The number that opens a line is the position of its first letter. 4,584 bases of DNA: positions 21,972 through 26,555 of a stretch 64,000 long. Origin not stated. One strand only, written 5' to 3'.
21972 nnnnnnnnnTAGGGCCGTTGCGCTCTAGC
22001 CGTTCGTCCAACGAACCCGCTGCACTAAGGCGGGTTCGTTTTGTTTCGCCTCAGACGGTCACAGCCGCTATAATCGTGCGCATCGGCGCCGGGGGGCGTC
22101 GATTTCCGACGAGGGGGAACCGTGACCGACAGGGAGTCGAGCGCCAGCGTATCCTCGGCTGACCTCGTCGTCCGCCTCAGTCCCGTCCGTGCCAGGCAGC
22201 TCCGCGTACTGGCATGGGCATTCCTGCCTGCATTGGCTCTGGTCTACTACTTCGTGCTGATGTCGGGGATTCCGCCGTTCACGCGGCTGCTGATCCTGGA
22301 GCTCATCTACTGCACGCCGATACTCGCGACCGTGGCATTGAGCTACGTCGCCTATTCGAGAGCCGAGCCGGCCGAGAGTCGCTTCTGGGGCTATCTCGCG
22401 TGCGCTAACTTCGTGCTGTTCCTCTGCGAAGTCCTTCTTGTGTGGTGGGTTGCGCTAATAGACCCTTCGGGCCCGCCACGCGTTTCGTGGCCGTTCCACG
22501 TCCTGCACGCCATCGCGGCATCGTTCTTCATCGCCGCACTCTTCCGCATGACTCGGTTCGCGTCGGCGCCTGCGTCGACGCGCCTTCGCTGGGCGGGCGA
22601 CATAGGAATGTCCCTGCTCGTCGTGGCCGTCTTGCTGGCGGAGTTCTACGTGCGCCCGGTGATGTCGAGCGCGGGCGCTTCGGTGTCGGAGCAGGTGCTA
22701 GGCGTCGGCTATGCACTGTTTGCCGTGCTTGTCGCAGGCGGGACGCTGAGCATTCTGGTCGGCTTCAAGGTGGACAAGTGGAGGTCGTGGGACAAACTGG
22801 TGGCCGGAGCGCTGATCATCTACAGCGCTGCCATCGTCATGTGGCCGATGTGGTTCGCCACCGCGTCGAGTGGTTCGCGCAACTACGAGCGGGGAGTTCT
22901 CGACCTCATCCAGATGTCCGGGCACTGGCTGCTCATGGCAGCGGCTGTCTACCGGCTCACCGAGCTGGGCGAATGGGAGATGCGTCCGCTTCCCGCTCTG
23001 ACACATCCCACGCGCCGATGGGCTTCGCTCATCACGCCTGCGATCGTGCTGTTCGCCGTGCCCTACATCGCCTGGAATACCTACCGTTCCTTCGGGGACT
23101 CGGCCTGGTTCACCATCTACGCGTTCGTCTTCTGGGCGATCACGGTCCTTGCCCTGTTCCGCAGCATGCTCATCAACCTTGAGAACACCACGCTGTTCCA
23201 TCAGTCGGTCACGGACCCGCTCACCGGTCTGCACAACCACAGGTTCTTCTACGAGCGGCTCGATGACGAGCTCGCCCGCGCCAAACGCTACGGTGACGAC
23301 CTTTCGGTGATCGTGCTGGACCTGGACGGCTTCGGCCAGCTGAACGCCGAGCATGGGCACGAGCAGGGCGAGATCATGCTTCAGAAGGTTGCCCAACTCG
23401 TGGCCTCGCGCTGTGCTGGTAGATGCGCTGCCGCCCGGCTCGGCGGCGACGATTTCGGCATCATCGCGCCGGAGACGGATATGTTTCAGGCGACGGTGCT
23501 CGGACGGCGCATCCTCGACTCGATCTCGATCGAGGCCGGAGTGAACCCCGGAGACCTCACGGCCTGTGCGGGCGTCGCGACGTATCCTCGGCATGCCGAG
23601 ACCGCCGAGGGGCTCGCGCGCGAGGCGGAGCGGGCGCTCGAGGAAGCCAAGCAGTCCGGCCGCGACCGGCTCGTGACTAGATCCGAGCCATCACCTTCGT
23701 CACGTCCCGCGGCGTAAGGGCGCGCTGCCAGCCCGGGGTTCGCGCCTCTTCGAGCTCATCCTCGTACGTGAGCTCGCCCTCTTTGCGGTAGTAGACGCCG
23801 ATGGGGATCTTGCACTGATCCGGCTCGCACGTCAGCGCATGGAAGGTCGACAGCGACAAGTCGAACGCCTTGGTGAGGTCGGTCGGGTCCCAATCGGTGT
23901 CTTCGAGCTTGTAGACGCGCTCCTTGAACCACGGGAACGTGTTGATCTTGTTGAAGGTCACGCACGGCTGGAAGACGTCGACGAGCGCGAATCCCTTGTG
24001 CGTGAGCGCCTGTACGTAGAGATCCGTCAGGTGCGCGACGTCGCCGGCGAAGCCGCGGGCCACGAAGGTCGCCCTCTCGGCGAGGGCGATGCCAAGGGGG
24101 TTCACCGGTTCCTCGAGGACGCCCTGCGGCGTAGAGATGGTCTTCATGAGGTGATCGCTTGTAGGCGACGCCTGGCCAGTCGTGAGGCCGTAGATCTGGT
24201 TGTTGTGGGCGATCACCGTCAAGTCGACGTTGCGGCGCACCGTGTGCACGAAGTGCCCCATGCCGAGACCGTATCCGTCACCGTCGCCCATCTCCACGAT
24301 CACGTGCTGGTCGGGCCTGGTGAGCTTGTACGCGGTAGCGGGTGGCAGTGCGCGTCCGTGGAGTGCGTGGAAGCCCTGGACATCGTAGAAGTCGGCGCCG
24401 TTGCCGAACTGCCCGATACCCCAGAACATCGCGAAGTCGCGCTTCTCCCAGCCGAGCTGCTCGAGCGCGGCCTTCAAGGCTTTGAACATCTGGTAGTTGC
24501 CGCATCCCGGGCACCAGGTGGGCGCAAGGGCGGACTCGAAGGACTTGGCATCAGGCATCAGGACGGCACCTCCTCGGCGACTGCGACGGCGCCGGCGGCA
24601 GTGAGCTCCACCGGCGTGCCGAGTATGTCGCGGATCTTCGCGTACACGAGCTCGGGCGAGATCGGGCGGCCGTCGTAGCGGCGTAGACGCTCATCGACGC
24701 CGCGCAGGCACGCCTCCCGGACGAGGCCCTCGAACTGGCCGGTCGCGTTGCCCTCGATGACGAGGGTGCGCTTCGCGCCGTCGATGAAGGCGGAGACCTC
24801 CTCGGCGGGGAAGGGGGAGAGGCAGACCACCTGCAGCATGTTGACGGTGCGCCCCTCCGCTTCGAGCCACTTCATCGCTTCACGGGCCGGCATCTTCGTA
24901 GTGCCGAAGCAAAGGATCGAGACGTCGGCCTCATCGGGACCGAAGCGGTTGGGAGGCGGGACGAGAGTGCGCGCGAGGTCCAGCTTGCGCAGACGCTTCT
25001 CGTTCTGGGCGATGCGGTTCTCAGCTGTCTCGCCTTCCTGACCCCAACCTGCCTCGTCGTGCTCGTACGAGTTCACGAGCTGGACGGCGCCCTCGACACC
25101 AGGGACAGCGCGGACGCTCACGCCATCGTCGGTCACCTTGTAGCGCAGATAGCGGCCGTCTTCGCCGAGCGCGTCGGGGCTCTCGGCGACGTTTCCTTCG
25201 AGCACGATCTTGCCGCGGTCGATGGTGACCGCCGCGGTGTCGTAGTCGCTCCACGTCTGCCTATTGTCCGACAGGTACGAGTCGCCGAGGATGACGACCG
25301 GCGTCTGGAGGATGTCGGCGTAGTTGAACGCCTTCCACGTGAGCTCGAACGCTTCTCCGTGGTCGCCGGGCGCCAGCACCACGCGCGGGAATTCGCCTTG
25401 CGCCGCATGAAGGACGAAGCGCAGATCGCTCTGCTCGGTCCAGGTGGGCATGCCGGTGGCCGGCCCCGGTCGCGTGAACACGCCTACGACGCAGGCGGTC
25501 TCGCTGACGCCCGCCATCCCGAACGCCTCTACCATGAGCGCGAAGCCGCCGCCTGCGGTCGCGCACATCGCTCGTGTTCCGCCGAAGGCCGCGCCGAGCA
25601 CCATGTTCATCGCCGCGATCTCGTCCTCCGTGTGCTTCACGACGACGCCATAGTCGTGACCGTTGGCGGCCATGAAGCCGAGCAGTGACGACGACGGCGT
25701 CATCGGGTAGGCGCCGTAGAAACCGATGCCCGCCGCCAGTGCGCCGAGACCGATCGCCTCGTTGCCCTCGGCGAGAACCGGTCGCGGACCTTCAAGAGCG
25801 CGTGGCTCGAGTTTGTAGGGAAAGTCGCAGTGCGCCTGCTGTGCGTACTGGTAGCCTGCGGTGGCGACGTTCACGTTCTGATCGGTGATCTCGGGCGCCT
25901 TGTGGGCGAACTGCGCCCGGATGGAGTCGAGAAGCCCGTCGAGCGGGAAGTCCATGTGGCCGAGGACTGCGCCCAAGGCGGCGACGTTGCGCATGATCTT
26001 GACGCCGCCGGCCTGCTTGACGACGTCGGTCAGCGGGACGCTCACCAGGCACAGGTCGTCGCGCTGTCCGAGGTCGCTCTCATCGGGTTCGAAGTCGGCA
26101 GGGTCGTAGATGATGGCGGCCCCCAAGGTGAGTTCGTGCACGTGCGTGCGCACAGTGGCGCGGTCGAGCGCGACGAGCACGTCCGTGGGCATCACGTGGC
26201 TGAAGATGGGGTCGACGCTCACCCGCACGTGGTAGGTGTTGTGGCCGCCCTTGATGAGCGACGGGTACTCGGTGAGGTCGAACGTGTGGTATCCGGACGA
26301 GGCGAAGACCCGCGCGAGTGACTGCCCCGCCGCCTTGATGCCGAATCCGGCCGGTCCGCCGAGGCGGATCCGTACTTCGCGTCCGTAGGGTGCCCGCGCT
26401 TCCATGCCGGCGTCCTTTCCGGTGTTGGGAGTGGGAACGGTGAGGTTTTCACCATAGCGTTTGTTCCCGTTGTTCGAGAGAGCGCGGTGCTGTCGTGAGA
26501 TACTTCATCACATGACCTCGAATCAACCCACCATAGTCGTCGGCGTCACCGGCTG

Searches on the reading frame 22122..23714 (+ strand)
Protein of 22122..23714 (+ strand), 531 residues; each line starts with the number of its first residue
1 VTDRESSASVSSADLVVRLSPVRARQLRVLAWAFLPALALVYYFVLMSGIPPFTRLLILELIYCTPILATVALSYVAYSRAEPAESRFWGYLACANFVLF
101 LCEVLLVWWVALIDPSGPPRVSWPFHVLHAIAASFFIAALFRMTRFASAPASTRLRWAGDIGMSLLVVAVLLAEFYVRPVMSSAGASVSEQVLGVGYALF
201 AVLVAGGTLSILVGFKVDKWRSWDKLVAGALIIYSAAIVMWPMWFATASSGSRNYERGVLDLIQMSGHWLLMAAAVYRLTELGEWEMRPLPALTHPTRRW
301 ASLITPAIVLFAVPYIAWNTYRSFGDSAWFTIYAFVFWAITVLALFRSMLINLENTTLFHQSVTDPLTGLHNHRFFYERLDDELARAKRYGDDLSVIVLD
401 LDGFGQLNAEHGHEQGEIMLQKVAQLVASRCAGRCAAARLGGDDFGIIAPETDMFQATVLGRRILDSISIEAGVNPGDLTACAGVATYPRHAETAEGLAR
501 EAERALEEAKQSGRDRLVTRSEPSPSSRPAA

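Call 35: search_protein_families(library=pfam, proteins=[window:22122-23714:+], max_evalue=0.000001)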
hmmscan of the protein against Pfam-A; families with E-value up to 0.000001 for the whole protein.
window:22122-23714:+ (531 aa): 1 family
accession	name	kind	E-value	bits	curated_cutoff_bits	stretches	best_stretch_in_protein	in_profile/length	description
PF00990.26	GGDEF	-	7e-34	117.4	23.8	1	363-516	2-161/161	Diguanylate cyclase, GGDEF domain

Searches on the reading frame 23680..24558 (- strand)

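Call 36: search_protein_families(library=pfam, proteins=[window:23680-24558:-], max_evalue=0.000001)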
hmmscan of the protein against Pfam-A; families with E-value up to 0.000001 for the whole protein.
window:23680-24558:- (293 aa): 2 families
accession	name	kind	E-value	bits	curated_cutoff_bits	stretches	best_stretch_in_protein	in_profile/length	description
PF02775.26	TPP_enzyme_C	-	8.6e-26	91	21.9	1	55-195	19-151/151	Thiamine pyrophosphate enzyme, C-terminal TPP binding domain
PF12367.13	PFO_beta_C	-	5e-20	71.8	24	1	199-272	1-64/66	Pyruvate ferredoxin oxidoreductase beta subunit C terminal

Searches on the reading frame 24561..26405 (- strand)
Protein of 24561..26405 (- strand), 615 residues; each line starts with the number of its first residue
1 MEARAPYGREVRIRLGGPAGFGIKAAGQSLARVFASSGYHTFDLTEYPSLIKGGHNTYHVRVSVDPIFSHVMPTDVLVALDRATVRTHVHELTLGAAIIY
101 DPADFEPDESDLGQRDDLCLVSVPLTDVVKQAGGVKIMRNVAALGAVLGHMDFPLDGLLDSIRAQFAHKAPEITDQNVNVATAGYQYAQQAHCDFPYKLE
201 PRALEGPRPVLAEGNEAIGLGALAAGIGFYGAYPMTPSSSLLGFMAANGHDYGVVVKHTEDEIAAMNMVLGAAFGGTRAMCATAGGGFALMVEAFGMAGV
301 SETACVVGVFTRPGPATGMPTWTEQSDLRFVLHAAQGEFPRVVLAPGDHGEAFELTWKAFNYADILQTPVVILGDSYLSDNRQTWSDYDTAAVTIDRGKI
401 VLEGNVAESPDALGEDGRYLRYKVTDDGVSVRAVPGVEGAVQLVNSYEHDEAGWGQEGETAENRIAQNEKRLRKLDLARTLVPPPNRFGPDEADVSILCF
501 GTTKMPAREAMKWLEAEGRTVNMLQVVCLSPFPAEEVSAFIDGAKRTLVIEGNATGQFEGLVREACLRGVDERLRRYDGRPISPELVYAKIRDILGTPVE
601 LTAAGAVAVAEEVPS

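Call 36: search_protein_families(library=pfam, proteins=[window:24561-26405:-], max_evalue=0.000001)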
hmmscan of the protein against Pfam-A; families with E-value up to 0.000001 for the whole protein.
window:24561-26405:- (615 aa): 3 families
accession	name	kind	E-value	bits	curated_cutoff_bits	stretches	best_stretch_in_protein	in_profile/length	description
PF01855.24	POR_N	-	2.5e-46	158.7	27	1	221-453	2-215/231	Pyruvate flavodoxin/ferredoxin oxidoreductase, thiamine diP-bdg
PF01558.24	POR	-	4.3e-34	118.6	27.4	1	20-186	2-173/173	Pyruvate ferredoxin/flavodoxin oxidoreductase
PF17147.9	PFOR_II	-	1.2e-08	35.6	27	1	493-563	1-71/102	Pyruvate:ferredoxin oxidoreductase core domain II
